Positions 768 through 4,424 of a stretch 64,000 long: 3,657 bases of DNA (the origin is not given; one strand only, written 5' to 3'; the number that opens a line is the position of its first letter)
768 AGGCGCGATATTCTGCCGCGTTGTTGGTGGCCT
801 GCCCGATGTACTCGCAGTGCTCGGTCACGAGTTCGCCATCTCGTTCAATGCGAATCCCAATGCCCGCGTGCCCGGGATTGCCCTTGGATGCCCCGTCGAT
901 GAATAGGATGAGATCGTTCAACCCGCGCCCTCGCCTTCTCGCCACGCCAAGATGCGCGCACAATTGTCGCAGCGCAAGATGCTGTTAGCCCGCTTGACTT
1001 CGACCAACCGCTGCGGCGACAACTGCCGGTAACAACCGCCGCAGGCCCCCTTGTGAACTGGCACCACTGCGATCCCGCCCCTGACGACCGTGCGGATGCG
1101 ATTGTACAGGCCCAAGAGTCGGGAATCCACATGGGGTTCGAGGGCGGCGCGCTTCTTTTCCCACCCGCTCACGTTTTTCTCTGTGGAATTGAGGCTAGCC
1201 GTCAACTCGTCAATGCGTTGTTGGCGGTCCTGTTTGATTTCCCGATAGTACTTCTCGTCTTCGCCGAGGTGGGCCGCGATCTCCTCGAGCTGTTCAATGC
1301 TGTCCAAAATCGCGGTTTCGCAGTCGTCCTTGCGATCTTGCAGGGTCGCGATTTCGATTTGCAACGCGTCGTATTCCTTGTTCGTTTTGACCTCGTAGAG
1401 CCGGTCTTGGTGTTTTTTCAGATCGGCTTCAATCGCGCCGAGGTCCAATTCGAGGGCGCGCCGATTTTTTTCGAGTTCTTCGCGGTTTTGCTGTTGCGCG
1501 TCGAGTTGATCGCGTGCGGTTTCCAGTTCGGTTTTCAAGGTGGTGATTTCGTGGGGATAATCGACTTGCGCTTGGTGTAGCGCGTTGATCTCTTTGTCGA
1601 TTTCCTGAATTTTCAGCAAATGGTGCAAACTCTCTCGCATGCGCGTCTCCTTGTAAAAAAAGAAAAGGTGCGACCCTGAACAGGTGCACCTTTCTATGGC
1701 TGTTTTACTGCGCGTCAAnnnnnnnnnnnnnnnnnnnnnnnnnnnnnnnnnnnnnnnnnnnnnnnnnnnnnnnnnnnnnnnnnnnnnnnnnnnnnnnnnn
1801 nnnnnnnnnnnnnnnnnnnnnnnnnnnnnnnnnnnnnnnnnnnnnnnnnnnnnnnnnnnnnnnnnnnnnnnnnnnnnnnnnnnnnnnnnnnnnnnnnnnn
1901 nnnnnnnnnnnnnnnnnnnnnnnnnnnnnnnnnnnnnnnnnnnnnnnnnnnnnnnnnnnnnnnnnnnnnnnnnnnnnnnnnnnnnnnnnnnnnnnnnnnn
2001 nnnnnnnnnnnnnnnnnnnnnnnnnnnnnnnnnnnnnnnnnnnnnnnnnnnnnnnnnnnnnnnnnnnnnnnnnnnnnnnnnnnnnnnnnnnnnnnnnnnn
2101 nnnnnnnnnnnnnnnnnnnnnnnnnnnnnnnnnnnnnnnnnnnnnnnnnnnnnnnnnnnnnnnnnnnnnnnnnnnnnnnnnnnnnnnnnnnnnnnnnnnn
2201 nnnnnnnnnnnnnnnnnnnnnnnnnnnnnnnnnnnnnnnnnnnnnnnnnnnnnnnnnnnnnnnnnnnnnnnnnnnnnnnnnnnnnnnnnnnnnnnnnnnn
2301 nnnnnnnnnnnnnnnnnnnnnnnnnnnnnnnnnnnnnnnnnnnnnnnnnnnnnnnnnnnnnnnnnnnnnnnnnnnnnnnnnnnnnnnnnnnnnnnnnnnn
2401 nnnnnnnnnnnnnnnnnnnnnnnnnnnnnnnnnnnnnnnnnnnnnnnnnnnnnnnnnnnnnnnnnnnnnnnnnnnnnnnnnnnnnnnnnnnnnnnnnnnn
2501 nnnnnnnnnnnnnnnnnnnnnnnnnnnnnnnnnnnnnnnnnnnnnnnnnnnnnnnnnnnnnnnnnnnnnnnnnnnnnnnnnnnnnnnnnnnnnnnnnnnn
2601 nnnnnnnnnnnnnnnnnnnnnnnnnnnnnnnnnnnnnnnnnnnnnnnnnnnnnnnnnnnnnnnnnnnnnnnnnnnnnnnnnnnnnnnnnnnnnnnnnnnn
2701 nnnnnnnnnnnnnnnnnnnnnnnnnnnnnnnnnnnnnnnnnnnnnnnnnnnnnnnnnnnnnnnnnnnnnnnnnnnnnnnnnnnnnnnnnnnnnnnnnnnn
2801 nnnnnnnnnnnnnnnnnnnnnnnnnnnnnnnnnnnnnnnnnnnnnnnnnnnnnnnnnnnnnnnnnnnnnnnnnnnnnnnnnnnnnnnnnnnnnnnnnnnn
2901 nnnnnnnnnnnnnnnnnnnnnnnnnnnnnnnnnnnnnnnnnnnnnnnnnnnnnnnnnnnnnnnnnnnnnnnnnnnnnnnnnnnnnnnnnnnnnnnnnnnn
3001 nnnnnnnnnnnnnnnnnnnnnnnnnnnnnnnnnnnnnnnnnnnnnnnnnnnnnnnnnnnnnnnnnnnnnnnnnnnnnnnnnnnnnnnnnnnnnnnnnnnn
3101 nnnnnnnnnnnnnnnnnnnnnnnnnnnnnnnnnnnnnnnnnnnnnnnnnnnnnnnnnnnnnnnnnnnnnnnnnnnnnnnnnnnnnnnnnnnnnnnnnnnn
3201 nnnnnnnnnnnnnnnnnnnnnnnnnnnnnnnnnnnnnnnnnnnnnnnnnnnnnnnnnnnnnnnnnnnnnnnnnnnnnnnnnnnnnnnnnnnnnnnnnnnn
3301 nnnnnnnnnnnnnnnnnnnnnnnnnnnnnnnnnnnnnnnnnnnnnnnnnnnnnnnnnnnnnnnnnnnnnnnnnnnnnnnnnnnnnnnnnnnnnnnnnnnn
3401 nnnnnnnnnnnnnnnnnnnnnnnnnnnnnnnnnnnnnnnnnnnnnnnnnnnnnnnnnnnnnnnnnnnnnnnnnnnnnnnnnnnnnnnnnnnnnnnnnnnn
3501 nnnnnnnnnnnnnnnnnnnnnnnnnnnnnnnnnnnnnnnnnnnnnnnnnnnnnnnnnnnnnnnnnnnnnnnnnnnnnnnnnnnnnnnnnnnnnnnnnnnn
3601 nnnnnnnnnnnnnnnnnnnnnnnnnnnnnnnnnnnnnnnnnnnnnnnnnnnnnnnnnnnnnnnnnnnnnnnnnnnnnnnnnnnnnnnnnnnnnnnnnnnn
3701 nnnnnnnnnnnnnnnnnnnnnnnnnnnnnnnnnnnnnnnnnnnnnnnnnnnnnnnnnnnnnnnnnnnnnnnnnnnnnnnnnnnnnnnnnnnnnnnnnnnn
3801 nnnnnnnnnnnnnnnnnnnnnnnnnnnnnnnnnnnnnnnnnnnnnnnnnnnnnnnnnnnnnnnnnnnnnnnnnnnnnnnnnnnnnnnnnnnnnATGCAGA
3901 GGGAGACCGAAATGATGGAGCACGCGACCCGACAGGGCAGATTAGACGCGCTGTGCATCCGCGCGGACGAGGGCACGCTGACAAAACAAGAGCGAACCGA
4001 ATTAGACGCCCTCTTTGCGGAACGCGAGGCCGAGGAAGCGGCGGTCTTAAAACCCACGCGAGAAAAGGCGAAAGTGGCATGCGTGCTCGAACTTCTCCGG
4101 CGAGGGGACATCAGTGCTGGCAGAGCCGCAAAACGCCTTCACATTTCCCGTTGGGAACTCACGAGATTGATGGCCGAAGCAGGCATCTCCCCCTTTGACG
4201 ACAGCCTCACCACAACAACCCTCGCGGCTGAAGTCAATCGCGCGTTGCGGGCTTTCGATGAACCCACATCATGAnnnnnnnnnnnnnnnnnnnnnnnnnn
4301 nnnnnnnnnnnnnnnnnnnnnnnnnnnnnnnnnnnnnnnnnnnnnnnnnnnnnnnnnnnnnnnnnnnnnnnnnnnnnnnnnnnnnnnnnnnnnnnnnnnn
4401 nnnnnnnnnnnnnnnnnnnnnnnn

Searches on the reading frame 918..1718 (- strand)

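Call 61: search_protein_families(library=pfam, proteins=[window:918-1718:-])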
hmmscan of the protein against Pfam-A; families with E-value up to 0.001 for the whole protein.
window:918-1718:- (266 aa): 3 families
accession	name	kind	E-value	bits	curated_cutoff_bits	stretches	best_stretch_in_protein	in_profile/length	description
PF24481.2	CT398_CC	-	2.3e-16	60.6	27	1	37-210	1-177/180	CT398-like coiled coil hairpin domain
PF02591.20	Zn_ribbon_9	-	3.2e-11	43.6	29.1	1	225-257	1-33/33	C4-type zinc ribbon domain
PF01576.24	Myosin_tail_1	-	0.00051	18.5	38.1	0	47-150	342-441/1081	Myosin tail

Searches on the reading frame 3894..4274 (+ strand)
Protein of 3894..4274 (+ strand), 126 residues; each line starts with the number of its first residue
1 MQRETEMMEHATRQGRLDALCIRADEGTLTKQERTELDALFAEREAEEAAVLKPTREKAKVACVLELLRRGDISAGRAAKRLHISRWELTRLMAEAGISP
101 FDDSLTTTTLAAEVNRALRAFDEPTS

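Call 61: search_protein_families(library=pfam, proteins=[window:3894-4274:+])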
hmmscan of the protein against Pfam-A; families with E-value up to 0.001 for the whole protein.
window:3894-4274:+ (126 aa): 1 family
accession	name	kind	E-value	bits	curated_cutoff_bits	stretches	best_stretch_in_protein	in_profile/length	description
PF03683.19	UPF0175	-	1e-06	28.8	27.9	1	56-102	17-63/75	Uncharacterised protein family (UPF0175)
